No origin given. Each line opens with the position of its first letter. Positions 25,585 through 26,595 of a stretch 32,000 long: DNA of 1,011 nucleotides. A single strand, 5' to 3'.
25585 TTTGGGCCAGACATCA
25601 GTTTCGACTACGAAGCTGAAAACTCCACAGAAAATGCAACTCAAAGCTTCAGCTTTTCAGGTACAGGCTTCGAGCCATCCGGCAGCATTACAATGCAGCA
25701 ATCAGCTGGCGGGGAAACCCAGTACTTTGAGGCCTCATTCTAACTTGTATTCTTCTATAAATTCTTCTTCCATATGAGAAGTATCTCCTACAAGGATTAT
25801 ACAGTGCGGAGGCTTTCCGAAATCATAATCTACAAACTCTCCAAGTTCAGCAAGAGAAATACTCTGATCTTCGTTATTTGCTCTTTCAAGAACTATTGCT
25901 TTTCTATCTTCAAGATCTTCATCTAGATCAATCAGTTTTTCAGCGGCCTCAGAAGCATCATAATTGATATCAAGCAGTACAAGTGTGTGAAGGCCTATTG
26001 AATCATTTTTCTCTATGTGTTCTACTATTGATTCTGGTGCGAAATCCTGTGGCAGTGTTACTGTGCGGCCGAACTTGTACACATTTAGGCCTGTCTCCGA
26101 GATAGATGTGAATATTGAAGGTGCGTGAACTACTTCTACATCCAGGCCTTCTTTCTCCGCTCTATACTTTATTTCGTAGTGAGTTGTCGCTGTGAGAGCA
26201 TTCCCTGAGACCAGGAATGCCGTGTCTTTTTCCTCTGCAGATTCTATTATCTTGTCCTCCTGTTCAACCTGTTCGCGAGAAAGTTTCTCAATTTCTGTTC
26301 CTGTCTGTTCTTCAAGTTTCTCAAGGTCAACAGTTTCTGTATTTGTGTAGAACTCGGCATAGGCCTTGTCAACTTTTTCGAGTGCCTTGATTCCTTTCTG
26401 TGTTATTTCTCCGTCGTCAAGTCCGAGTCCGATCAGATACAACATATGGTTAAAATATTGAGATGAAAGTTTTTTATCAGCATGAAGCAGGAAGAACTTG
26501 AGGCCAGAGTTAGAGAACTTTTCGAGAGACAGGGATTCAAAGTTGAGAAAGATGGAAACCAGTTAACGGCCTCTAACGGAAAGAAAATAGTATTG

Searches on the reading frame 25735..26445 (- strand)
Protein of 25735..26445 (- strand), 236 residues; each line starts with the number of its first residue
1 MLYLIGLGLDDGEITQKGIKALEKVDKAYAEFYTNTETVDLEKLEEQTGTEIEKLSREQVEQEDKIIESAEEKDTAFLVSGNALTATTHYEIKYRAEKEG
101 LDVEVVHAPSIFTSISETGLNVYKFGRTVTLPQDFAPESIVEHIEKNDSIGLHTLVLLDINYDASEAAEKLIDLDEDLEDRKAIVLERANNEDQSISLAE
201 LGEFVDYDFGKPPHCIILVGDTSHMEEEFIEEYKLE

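Call 74: search_protein_families(library=pfam, proteins=[window:25735-26445:-], max_evalue=0.01)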
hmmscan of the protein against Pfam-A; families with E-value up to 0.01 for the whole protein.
window:25735-26445:- (236 aa): 1 family
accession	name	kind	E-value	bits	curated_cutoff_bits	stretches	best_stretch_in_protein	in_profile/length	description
PF00590.25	TP_methylase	-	9.9e-21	75.1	27.8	1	1-203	1-210/212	Tetrapyrrole (Corrin/Porphyrin) Methylases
